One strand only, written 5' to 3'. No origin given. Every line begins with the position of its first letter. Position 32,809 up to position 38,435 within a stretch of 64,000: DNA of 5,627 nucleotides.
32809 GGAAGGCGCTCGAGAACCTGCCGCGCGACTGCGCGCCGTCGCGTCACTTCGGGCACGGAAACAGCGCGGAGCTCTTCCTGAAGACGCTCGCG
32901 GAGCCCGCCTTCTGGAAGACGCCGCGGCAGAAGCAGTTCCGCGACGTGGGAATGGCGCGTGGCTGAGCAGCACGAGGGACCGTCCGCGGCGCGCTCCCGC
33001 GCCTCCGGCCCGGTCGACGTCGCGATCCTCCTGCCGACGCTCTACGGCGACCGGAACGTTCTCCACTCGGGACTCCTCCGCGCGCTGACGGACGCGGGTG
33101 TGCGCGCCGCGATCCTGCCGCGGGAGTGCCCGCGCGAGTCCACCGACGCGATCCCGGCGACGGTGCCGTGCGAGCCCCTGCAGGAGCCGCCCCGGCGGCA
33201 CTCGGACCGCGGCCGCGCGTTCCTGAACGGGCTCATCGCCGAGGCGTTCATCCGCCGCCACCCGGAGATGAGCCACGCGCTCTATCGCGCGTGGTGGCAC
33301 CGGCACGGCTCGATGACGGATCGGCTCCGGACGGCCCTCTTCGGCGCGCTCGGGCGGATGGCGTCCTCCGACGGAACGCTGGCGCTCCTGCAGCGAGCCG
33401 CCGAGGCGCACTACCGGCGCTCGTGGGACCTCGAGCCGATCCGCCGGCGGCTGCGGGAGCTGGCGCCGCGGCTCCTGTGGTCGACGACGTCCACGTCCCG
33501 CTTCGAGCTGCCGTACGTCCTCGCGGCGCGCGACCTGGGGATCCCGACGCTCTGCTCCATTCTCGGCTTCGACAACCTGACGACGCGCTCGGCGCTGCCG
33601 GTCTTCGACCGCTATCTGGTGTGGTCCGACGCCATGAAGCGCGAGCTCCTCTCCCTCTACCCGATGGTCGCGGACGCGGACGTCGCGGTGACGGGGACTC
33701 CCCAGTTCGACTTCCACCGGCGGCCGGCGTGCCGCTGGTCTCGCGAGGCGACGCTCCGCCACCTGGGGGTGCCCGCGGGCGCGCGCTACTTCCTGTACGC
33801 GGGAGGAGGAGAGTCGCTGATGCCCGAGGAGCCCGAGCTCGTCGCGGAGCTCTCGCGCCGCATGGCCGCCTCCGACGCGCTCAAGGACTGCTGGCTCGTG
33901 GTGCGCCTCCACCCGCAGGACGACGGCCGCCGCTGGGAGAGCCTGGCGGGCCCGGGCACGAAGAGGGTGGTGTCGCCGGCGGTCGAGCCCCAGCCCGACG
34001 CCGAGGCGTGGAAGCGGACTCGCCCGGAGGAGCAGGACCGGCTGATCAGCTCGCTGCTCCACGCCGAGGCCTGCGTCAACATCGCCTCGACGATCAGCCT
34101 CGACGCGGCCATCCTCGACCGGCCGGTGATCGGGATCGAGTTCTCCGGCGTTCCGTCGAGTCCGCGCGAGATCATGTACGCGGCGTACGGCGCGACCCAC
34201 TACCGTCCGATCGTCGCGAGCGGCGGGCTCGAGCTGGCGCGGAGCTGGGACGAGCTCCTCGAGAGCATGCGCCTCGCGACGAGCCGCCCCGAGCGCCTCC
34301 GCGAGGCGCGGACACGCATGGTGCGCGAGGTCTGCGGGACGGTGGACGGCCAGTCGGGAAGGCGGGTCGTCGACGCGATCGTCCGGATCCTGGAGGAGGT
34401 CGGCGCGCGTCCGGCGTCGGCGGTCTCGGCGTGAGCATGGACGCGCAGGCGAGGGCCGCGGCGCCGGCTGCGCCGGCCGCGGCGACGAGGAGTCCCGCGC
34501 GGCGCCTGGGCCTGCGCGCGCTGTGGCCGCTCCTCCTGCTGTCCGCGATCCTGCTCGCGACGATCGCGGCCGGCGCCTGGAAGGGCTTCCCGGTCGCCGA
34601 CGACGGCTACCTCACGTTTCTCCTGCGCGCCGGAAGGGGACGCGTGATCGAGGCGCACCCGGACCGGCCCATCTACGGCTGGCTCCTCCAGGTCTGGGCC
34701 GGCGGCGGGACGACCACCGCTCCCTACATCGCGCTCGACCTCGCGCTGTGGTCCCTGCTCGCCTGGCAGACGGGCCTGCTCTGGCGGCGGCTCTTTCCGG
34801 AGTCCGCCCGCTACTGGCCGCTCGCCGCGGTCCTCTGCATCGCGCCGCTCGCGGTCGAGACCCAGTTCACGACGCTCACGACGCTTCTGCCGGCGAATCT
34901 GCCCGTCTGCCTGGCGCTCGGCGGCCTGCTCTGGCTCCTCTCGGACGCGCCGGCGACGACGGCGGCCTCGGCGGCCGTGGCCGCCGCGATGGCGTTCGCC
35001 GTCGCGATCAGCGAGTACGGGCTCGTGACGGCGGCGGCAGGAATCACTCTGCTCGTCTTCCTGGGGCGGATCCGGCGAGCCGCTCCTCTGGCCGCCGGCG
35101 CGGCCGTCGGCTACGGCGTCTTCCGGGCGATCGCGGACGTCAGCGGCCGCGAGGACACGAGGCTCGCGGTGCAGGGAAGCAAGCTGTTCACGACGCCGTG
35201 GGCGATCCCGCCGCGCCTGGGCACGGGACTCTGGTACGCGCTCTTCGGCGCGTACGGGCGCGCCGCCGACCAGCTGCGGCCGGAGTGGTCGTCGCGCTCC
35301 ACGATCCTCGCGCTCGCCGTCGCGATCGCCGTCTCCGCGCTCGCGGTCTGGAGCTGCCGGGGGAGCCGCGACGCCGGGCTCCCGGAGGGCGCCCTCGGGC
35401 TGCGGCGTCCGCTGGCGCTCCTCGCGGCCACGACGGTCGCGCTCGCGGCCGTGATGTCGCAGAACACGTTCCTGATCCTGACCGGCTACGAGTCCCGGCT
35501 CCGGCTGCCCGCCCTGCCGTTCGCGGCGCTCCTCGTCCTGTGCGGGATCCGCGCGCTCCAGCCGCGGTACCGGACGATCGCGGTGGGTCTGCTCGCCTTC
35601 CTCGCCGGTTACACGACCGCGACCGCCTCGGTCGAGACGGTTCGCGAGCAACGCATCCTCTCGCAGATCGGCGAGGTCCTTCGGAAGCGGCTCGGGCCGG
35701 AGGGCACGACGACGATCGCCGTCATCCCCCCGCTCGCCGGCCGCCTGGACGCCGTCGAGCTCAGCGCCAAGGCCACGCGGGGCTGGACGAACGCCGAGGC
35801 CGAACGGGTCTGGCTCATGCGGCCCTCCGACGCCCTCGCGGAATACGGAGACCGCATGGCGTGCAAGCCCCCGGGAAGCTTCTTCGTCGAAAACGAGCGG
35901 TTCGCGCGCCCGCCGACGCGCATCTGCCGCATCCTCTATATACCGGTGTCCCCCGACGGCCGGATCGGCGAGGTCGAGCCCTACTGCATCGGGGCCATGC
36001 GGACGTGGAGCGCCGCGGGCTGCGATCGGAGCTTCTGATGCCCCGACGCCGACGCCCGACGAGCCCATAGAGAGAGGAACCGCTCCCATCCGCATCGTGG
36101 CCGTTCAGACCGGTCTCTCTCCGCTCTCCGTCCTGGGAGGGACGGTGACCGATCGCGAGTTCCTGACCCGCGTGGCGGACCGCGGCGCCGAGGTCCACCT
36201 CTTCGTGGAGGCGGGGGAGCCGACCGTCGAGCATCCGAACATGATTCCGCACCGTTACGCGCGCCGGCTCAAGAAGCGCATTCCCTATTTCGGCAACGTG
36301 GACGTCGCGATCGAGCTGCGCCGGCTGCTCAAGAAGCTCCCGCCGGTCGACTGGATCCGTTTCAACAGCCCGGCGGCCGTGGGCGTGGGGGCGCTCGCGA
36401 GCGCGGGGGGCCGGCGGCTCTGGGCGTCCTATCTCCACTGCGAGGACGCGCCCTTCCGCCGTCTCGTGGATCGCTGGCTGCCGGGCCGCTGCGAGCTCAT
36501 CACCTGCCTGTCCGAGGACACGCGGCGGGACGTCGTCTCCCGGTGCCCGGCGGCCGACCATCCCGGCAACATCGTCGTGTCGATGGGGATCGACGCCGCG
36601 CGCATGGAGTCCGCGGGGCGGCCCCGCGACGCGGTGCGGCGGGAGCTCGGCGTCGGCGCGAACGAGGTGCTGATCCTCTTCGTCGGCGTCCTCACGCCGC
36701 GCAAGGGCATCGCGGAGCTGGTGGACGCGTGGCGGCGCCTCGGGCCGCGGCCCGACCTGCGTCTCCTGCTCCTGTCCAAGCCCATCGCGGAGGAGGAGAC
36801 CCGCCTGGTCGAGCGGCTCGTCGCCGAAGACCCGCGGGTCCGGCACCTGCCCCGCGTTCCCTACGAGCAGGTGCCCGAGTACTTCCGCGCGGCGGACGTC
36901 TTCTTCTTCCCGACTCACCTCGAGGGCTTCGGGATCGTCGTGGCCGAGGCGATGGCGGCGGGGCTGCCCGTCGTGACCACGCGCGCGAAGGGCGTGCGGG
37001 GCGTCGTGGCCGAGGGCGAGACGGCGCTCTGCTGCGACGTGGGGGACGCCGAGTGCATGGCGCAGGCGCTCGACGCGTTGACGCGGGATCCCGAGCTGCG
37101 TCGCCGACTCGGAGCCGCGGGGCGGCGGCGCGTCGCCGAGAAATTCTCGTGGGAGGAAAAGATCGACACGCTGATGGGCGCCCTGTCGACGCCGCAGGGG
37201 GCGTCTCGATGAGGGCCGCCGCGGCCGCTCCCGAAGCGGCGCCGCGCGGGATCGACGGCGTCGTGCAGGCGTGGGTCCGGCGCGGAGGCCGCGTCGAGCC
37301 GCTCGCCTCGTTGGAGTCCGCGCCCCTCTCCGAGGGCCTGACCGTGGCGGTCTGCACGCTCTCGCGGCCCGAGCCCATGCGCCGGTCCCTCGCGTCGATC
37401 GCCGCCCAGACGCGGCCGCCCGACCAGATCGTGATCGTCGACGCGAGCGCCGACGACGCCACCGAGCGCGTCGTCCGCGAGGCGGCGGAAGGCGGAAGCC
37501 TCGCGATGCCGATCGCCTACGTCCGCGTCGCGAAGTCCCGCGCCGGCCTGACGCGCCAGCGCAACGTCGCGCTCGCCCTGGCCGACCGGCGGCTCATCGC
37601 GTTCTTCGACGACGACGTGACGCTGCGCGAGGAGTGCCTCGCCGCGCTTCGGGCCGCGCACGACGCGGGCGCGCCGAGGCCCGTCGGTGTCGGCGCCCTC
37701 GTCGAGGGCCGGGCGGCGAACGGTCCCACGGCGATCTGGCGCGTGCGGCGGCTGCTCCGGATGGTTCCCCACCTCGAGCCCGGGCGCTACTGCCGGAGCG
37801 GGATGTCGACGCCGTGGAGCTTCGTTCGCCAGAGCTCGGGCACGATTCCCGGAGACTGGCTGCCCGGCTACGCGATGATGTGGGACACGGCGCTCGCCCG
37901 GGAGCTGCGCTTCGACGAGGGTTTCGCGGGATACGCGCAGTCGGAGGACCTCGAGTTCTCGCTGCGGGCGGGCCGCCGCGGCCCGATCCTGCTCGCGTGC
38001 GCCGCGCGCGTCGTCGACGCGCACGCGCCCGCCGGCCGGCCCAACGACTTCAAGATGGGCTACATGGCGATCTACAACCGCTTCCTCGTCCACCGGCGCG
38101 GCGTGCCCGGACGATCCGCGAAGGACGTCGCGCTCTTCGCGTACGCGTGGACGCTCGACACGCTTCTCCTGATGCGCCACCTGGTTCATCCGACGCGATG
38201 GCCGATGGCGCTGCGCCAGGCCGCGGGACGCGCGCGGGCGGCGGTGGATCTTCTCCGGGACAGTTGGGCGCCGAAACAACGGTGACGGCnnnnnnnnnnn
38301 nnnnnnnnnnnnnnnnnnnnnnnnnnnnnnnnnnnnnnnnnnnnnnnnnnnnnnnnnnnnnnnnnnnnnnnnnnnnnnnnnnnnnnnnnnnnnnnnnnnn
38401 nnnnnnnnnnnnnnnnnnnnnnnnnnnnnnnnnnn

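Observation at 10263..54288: A 42-kb, ~36-gene single-strand polysaccharide operon stitched together by overlapping stop/start codons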

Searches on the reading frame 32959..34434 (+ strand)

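Call 8: search_protein_families(library=pfam, proteins=[window:32959-34434:+], max_evalue=0.001)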
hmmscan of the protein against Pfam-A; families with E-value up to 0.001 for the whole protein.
window:32959-34434:+ (491 aa): 0 families

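Call 13: search_protein_families(library=ncbifam, proteins=[window:32959-34434:+], max_evalue=0.01)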
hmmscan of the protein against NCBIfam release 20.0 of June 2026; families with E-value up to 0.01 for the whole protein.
window:32959-34434:+ (491 aa): 2 families
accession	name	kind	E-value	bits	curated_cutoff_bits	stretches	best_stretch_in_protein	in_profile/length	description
NF046086.1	BFO_1060_trans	domain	4.3e-09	36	200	2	215-282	104-169/365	BFO_1060 family glycosyltransferase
TIGR04396.2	surf_polysacc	subfamily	0.00026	20.3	125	0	210-256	95-140/427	surface carbohydrate biosynthesis protein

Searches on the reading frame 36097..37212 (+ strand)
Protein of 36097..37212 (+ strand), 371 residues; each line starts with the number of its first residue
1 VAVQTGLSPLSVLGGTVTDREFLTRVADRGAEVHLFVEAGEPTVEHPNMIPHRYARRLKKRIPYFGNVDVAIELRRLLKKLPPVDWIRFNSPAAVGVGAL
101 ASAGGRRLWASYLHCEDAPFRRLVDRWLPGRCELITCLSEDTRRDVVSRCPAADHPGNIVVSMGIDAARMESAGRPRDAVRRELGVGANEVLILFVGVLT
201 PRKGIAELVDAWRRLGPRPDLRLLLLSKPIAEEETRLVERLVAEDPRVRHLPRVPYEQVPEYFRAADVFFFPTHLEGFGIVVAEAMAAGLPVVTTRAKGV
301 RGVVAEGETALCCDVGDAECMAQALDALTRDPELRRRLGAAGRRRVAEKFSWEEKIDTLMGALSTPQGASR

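Call 8: search_protein_families(library=pfam, proteins=[window:36097-37212:+], max_evalue=0.001)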
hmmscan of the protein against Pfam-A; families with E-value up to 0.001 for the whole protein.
window:36097-37212:+ (371 aa): 6 families
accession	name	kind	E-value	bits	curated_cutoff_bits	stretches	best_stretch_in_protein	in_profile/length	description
PF00534.26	Glycos_transf_1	-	8.2e-36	123.6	26.4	1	178-345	3-172/172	Glycosyl transferases group 1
PF13692.12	Glyco_trans_1_4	-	9.5e-30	104.2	27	1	192-331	3-142/142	Glycosyl transferases group 1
PF13524.12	Glyco_trans_1_2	-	2.3e-15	57.3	25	1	207-360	4-143/144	Glycosyl transferase-like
PF13439.12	Glyco_transf_4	-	2e-10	41.4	28.5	1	21-154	10-156/170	Glycosyltransferase Family 4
PF20706.3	GT4-conflict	-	2.5e-10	40.3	26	1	180-359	193-385/385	Family 4 Glycosyltransferase in conflict systems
PF13579.12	Glyco_trans_4_4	-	0.00059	20.7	29.7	0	20-148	8-144/158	Glycosyl transferase 4-like domain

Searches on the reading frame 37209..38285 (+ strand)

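Call 9: search_protein_families(library=pfam, proteins=[window:37209-38285:+], max_evalue=0.001)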
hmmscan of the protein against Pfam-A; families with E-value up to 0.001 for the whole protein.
window:37209-38285:+ (358 aa): 2 families
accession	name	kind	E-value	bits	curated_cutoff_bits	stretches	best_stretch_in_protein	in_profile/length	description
PF00535.33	Glycos_transf_2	-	1.9e-15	57.7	23.3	1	45-153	1-105/168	Glycosyl transferase family 2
PF13641.12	Glyco_tranf_2_3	-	2.3e-07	31.5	27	1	44-150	3-111/230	Glycosyltransferase like family 2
